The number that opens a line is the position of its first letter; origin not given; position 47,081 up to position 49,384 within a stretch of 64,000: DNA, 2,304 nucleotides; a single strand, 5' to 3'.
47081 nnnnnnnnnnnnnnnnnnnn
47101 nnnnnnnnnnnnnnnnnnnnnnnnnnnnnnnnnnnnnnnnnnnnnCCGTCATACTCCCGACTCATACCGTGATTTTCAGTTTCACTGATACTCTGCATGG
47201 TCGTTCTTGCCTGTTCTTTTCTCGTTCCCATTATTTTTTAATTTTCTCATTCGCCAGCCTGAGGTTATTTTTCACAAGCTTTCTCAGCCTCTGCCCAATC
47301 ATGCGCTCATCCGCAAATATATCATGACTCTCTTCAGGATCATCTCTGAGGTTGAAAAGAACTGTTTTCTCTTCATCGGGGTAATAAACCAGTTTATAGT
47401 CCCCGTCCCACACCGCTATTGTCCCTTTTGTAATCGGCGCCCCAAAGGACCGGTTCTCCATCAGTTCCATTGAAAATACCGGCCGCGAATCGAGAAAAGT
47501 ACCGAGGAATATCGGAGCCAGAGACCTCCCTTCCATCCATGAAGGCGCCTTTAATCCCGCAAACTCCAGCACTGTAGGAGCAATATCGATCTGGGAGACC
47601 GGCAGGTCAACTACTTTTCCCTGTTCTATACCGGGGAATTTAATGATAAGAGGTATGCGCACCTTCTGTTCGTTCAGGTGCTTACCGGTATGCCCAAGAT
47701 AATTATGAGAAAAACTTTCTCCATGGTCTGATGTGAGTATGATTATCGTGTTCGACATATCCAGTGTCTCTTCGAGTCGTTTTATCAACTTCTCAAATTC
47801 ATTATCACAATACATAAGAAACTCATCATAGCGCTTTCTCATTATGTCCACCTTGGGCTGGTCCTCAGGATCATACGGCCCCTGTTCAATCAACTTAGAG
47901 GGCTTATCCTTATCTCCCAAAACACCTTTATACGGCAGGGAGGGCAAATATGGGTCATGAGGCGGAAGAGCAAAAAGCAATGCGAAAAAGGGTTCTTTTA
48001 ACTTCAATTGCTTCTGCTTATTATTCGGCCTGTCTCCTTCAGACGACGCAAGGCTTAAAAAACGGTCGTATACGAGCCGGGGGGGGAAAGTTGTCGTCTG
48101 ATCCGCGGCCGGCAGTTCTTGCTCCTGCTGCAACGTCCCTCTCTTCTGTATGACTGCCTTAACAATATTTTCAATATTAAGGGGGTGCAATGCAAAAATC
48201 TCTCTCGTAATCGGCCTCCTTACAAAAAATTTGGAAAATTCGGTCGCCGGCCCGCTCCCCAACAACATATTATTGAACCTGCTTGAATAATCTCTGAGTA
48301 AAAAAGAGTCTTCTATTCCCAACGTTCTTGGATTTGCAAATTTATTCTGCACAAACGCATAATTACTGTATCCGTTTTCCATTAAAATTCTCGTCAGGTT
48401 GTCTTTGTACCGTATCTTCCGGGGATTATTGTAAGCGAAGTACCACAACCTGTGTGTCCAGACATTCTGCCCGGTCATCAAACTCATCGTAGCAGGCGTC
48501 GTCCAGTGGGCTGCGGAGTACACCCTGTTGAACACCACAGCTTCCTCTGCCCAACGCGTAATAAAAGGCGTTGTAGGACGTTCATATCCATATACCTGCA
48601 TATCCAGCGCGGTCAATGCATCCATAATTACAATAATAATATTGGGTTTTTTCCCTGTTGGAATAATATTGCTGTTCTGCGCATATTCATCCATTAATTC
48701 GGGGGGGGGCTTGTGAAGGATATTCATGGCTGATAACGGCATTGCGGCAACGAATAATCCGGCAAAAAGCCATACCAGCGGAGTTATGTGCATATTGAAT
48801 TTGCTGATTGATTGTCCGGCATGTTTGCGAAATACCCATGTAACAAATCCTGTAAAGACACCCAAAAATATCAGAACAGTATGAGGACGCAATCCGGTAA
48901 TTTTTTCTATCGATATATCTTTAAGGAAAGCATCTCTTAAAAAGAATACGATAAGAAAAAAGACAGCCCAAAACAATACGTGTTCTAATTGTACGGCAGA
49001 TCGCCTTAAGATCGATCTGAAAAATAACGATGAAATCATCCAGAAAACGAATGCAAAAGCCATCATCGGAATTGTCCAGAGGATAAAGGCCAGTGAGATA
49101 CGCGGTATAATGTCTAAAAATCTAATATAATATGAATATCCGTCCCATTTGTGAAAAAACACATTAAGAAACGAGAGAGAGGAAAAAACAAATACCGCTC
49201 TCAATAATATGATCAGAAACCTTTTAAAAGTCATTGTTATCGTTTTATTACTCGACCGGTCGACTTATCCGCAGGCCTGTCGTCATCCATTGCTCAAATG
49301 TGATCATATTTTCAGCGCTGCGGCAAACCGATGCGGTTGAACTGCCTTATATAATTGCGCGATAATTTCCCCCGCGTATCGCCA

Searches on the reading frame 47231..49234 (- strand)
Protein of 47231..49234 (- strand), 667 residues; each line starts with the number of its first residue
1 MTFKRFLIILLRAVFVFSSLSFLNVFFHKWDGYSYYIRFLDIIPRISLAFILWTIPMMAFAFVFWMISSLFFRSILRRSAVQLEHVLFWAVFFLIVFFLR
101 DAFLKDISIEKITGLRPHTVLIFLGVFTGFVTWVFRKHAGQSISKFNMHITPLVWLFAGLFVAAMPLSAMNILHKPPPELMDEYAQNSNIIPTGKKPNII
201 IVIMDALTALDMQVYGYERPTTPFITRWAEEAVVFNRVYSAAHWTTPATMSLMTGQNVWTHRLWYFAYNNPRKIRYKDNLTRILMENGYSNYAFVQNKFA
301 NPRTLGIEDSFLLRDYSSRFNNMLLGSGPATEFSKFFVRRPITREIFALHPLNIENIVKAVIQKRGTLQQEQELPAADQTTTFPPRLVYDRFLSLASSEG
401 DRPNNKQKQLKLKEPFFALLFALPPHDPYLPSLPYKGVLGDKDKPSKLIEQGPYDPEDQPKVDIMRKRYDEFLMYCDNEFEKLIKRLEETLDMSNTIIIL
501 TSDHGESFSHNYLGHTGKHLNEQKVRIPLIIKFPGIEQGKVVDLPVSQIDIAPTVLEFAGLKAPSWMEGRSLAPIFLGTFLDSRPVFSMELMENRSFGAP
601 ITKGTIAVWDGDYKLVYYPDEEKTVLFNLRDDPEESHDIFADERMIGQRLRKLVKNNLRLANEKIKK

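Call 4: search_protein_families(library=pfam, proteins=[window:47231-49234:-])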
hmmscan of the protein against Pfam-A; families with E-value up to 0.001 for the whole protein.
window:47231-49234:- (667 aa): 5 families
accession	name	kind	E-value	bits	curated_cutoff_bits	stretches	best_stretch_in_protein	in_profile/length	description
PF00884.28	Sulfatase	-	3.1e-42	145.4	25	1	197-560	1-300/301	Sulfatase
PF16347.10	SGSH_C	-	1.9e-18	67.5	29.3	1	519-657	10-147/154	N-sulphoglucosamine sulphohydrolase, C-terminal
PF01663.27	Phosphodiest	-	1.5e-06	28.5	23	0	451-509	177-224/342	Type I phosphodiesterase / nucleotide pyrophosphatase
PF04185.19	Phosphoesterase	-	5.6e-06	26.2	23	0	212-257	97-143/356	Phosphoesterase family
PF02995.22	DUF229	-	0.00028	20.2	25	1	471-517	308-354/496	Protein of unknown function (DUF229)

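Call 7: find_encoding_contigs(protein=window:47231-49234:-, flank=10000, max_places=10)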
Protein window:47231-49234:- (667 aa): no gene with exactly this product is on record in the collection.

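Call 9: find_homologous_proteins(query=window:47231-49234:-)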
Query window:47231-49234:- (667 aa): 643 proteins with E <= 0.001 among 8000 candidates; the best 120 are listed.
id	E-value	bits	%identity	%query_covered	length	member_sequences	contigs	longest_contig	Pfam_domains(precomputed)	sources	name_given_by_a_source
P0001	0.0e+0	1199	100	78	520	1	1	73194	PF04185.20,PF01663.28,PF16347.11,PF00884.29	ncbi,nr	ncbi:MAG: sulfatase-like hydrolase/transferase [Nitrospirae bacterium]|nr:sulfatase-like hydrolase/t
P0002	7.3e-208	710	49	100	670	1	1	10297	PF16347.11,PF00884.29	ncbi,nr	ncbi:MAG: sulfatase-like hydrolase/transferase [Nitrospirae bacterium]|nr:sulfatase-like hydrolase/t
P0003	1.0e-184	634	45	100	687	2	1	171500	PF16347.11,PF00884.29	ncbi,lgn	-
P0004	9.9e-184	630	46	100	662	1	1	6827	PF16347.11,PF00884.29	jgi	jgi:arylsulfatase A-like enzyme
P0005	1.3e-182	627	47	100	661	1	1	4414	PF16347.11,PF00884.29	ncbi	-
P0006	1.6e-181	623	47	95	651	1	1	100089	PF16347.11,PF00884.29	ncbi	-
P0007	3.4e-180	619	45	100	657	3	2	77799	PF01663.28,PF16347.11,PF00884.29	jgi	jgi:arylsulfatase A-like enzyme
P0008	9.0e-175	601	44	100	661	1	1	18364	PF16347.11,PF00884.29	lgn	-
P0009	1.9e-174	600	46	100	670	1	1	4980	PF16347.11,PF00884.29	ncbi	-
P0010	2.5e-174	599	42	100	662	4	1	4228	PF16347.11,PF00884.29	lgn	-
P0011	1.6e-172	593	43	99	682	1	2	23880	PF01663.28,PF16347.11,PF00884.29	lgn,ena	-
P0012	2.5e-172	593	44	97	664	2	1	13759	PF16347.11,PF00884.29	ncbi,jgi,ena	-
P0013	3.6e-172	592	46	100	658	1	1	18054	PF16347.11,PF00884.29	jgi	jgi:arylsulfatase A-like enzyme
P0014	1.1e-171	591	46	97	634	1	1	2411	PF01663.28,PF16347.11,PF00884.29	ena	-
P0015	5.9e-170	585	44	97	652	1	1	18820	PF01663.28,PF16347.11,PF00884.29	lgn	-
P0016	2.5e-168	579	43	100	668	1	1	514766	PF16347.11,PF00884.29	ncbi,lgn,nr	ncbi:MAG: sulfatase-like hydrolase/transferase [Nitrospirae bacterium]|nr:sulfatase-like hydrolase/t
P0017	7.0e-168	578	43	100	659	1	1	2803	PF01663.28,PF16347.11,PF00884.29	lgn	-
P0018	1.6e-167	577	45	99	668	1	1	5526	PF01663.28,PF16347.11,PF00884.29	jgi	jgi:arylsulfatase A-like enzyme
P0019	4.2e-167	575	44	100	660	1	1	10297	PF01663.28,PF16347.11,PF00884.29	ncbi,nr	ncbi:MAG: sulfatase-like hydrolase/transferase [Nitrospirae bacterium]|nr:sulfatase-like hydrolase/t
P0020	5.7e-167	575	42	100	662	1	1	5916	PF16347.11,PF00884.29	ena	-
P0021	6.4e-167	575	44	100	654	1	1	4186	PF16347.11,PF00884.29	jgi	jgi:arylsulfatase A-like enzyme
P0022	2.0e-165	570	45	100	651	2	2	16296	PF16347.11,PF00884.29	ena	-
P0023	2.9e-165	569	43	100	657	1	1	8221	PF01663.28,PF16347.11,PF00884.29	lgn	-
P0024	8.5e-165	568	43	100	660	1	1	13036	PF16347.11,PF00884.29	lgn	-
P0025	9.7e-165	568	44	100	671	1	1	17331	PF16347.11,PF00884.29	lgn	-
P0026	1.4e-164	567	43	100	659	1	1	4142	PF16347.11,PF00884.29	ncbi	-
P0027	3.0e-164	566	43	100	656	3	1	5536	PF16347.11,PF00884.29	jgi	jgi:arylsulfatase A-like enzyme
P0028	4.8e-164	565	45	100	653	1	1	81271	PF01663.28,PF16347.11,PF00884.29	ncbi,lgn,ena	-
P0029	6.1e-164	565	43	100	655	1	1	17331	PF16347.11,PF00884.29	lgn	-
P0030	1.2e-162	561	42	100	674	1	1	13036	PF16347.11,PF00884.29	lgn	-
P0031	2.7e-162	560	44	100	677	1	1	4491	PF01663.28,PF16347.11,PF00884.29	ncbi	-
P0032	6.2e-162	558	42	100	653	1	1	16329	PF16347.11,PF00884.29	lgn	-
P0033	1.5e-161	557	42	100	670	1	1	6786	PF01663.28,PF16347.11,PF00884.29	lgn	-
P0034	2.0e-161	557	44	95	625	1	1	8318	PF01663.28,PF16347.11,PF00884.29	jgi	-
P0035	2.2e-161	557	43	100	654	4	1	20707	PF16347.11,PF00884.29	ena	-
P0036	5.0e-161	555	43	100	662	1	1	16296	PF01663.28,PF16347.11,PF00884.29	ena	-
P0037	1.0e-160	554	42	100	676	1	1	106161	PF16347.11,PF00884.29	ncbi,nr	ncbi:MAG: sulfatase-like hydrolase/transferase [Candidatus Omnitrophica bacterium]|nr:sulfatase-like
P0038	1.2e-160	554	42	99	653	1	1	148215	PF01663.28,PF16347.11,PF00884.29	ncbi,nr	ncbi:MAG: sulfatase [Nitrospirae bacterium]|nr:sulfatase [Nitrospirota bacterium]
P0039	1.4e-160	554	41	100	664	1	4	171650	PF16347.11,PF00884.29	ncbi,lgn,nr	ncbi:MAG: sulfatase-like hydrolase/transferase [Nitrospirae bacterium]|nr:sulfatase-like hydrolase/t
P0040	1.0e-159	551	43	100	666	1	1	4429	PF16347.11,PF00884.29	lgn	-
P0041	2.0e-159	550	40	100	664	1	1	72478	PF16347.11,PF00884.29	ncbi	-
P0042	3.7e-159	549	43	99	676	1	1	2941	PF16347.11,PF00884.29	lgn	-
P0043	1.1e-158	548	45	100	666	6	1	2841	PF16347.11,PF00884.29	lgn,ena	-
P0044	1.6e-158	547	42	100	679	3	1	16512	PF16347.11,PF00884.29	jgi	-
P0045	7.1e-158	545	42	100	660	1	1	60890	PF16347.11,PF00884.29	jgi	jgi:arylsulfatase A-like enzyme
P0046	2.4e-157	543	43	100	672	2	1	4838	PF16347.11,PF00884.29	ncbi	-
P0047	2.9e-157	543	43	100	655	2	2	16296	PF16347.11,PF00884.29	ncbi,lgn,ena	-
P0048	4.5e-157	542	43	100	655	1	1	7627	PF01663.28,PF16347.11,PF00884.29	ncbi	-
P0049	6.3e-157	542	42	98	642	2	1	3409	PF01663.28,PF16347.11,PF00884.29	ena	-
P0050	8.1e-157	541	41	100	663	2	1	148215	PF16347.11,PF00884.29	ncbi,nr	ncbi:MAG: sulfatase [Nitrospirae bacterium]|nr:sulfatase [Nitrospirota bacterium]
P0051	2.4e-156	540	44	100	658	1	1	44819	PF01663.28,PF16347.11,PF00884.29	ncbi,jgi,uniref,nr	ncbi:hypothetical protein C4544_04830 [candidate division WS5 bacterium]|uniref:Sulfatase N-terminal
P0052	3.9e-156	539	41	100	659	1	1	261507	PF01663.28,PF16347.11,PF00884.29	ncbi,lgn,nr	ncbi:MAG: sulfatase-like hydrolase/transferase [Thermodesulfovibrionia bacterium]|nr:sulfatase-like 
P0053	1.2e-155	538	44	100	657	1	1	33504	PF16347.11,PF00884.29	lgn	-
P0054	3.7e-155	536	42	99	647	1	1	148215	PF16347.11,PF00884.29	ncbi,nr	ncbi:MAG: sulfatase-like hydrolase/transferase [Nitrospirae bacterium]|nr:sulfatase-like hydrolase/t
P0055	6.4e-155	535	42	99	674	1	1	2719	PF01663.28,PF16347.11,PF00884.29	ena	-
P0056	1.3e-154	534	42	97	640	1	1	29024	PF01663.28,PF16347.11,PF00884.29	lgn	-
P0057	1.5e-153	531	42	100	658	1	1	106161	PF16347.11,PF00884.29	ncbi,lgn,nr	ncbi:MAG: sulfatase-like hydrolase/transferase [Candidatus Omnitrophica bacterium]|nr:sulfatase-like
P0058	5.2e-153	529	41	100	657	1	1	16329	PF16347.11,PF00884.29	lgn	-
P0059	5.6e-153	529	42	99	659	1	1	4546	PF02995.23,PF01663.28,PF16347.11,PF00884.29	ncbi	-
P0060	7.9e-153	528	41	100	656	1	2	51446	PF01663.28,PF16347.11,PF00884.29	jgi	jgi:arylsulfatase A-like enzyme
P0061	1.8e-152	527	44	94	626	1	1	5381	PF16347.11,PF00884.29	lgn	-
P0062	1.7e-151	524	42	93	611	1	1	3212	PF01663.28,PF16347.11,PF00884.29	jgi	jgi:arylsulfatase A-like enzyme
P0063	5.0e-151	522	41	94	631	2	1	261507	PF16347.11,PF00884.29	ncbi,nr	ncbi:MAG: sulfatase [Thermodesulfovibrionia bacterium]|nr:sulfatase [Thermodesulfovibrionia bacteriu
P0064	1.4e-150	521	43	100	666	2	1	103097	PF16347.11,PF00884.29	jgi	-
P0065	2.1e-150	520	43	100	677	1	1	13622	PF02995.23,PF16347.11,PF00884.29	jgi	-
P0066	2.3e-149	517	44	95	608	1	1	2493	PF16347.11,PF00884.29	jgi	jgi:arylsulfatase A-like enzyme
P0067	2.3e-149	517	40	100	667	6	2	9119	PF01663.28,PF16347.11,PF00884.29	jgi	jgi:arylsulfatase A-like enzyme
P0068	9.1e-149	515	42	99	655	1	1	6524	PF01663.28,PF16347.11,PF00884.29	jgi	jgi:arylsulfatase A-like enzyme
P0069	1.5e-148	514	41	99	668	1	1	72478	PF16347.11,PF00884.29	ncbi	-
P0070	3.0e-148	513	41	97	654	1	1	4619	PF16347.11,PF00884.29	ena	-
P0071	8.4e-148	512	44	94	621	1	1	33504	PF01663.28,PF16347.11,PF00884.29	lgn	-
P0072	7.2e-147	509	43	95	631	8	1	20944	PF01663.28,PF16347.11,PF00884.29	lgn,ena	-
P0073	2.3e-146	507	42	94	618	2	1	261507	PF16347.11,PF00884.29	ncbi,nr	ncbi:MAG: sulfatase-like hydrolase/transferase [Thermodesulfovibrionia bacterium]|nr:sulfatase-like 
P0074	3.8e-145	503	44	88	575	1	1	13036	PF16347.11,PF00884.29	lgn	-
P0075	4.6e-144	499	39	100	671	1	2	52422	PF16347.11,PF00884.29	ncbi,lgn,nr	ncbi:MAG: sulfatase [Nitrospirae bacterium]|nr:sulfatase [Nitrospirota bacterium] MBI4847281.1 sulfa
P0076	6.7e-143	495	44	87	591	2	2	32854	PF16347.11,PF00884.29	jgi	-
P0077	6.6e-142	492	41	90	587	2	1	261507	PF16347.11,PF00884.29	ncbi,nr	ncbi:MAG: sulfatase [Thermodesulfovibrionia bacterium]|nr:sulfatase [Thermodesulfovibrionia bacteriu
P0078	8.6e-142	492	39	100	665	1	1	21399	PF16347.11,PF00884.29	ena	-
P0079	8.7e-142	492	41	94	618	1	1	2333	PF01663.28,PF16347.11,PF00884.29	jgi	jgi:arylsulfatase A-like enzyme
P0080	4.3e-141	489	47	80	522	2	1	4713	PF01663.28,PF16347.11,PF00884.29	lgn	-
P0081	1.0e-140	488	41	96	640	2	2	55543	PF16347.11,PF00884.29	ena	-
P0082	1.2e-140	488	41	100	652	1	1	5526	PF01663.28,PF16347.11,PF00884.29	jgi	jgi:arylsulfatase A-like enzyme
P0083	4.6e-140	486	43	94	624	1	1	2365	PF01663.28,PF16347.11,PF00884.29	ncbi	-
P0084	7.1e-140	485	46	80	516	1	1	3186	PF01663.28,PF16347.11,PF00884.29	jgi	-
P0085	8.8e-140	485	39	99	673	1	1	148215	PF16347.11,PF00884.29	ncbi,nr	ncbi:MAG: sulfatase [Nitrospirae bacterium]|nr:sulfatase [Nitrospirota bacterium]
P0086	1.0e-138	482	41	94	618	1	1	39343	PF16347.11,PF00884.29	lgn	-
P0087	1.8e-138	481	41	99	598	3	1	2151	PF16347.11,PF00884.29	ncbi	-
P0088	4.0e-138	480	40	95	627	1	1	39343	PF16347.11,PF00884.29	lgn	-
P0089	1.5e-136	474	40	99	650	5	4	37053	PF16347.11,PF00884.29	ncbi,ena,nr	ncbi:MAG TPA: DUF4976 domain-containing protein [Nitrospirae bacterium]|nr:arylsulfatase [bacterium 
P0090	1.9e-135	471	41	100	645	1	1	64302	PF16347.11,PF00884.29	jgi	jgi:arylsulfatase A-like enzyme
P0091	3.9e-135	470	44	82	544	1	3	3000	PF16347.11,PF00884.29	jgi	-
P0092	1.2e-134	468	39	100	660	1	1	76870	PF01663.28,PF16347.11,PF00884.29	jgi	jgi:arylsulfatase A-like enzyme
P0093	1.3e-134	468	38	100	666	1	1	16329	PF16347.11,PF00884.29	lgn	-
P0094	2.1e-134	467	40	100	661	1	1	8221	PF16347.11,PF00884.29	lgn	-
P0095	3.0e-134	467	37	99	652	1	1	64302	PF01663.28,PF16347.11,PF00884.29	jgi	jgi:arylsulfatase A-like enzyme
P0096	3.3e-134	467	43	87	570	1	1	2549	PF16347.11,PF00884.29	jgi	jgi:arylsulfatase A-like enzyme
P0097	7.6e-134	466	39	100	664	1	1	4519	PF16347.11,PF00884.29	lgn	-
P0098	8.4e-134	465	40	100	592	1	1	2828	PF01663.28,PF16347.11,PF00884.29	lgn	-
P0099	3.7e-132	460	41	99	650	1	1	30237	PF01663.28,PF16347.11,PF00884.29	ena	-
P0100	8.4e-131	455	40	99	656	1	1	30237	PF01663.28,PF16347.11,PF00884.29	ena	-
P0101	3.1e-130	454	49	68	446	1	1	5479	PF16347.11,PF00884.29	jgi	jgi:arylsulfatase A-like enzyme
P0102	2.1e-127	444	39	99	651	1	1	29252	PF02995.23,PF01663.28,PF16347.11,PF00884.29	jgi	jgi:arylsulfatase A-like enzyme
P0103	7.2e-127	442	39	99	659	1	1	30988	PF01663.28,PF16347.11,PF00884.29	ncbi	-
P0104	7.7e-127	442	38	99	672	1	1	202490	PF01663.28,PF16347.11,PF00884.29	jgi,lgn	jgi:arylsulfatase A-like enzyme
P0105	1.5e-126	441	38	99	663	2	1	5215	PF01663.28,PF16347.11,PF00884.29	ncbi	-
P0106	1.6e-126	441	39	99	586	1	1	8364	PF01663.28,PF16347.11,PF00884.29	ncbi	ncbi:MAG: hypothetical protein Fur0020_06840 [Thermodesulfovibrionia bacterium]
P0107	3.6e-126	440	39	98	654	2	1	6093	PF01663.28,PF16347.11,PF00884.29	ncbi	-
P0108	3.9e-126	440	39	99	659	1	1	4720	PF01663.28,PF16347.11,PF00884.29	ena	-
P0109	3.9e-126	440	37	99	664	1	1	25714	PF01663.28,PF16347.11,PF00884.29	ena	-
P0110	6.0e-126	439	39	99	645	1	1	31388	PF16347.11,PF00884.29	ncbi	-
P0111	6.5e-126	439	39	100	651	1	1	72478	PF16347.11,PF00884.29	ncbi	-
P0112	9.8e-126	439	39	96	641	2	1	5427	PF01663.28,PF16347.11,PF00884.29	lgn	-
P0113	1.2e-125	438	39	99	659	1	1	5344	PF02995.23,PF16347.11,PF00884.29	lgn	-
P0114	2.1e-125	438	38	98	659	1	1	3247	PF01663.28,PF16347.11,PF00884.29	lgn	-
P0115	3.3e-125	437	39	98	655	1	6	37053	PF02995.23,PF01663.28,PF16347.11,PF00884.29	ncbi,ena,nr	ncbi:MAG TPA: DUF4976 domain-containing protein [Nitrospirae bacterium]|nr:arylsulfatase [bacterium 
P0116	5.6e-125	436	39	98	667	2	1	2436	PF16347.11,PF00884.29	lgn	-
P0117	9.8e-125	435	38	99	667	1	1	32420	PF02995.23,PF16347.11,PF00884.29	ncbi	-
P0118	2.1e-124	434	38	99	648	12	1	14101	PF01663.28,PF16347.11,PF00884.29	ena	-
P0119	4.0e-124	433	39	99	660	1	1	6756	PF01663.28,PF16347.11,PF00884.29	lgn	-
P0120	4.0e-124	433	37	99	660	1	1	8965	PF01663.28,PF16347.11,PF00884.29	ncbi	-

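Call 11: find_encoding_contigs(protein=P0001, flank=10000, max_places=10)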
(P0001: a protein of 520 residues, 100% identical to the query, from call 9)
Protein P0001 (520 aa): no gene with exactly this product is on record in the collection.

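Call 16: list_cluster_members(proteins=[P0001, P0002])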
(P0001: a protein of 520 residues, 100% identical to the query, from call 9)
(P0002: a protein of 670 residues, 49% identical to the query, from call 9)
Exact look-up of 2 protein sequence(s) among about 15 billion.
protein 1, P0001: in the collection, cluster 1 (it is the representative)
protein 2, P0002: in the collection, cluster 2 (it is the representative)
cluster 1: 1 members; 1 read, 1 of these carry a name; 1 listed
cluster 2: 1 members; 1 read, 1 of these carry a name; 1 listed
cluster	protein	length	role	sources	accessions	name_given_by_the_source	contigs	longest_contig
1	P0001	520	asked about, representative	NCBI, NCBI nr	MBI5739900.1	MAG: sulfatase-like hydrolase/transferase [Nitrospirae bacterium] | sulfatase-like hydrolase/transferase [Nitrospirota bacterium]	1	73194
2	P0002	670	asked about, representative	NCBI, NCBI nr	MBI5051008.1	MAG: sulfatase-like hydrolase/transferase [Nitrospirae bacterium] | sulfatase-like hydrolase/transferase [Nitrospirota bacterium]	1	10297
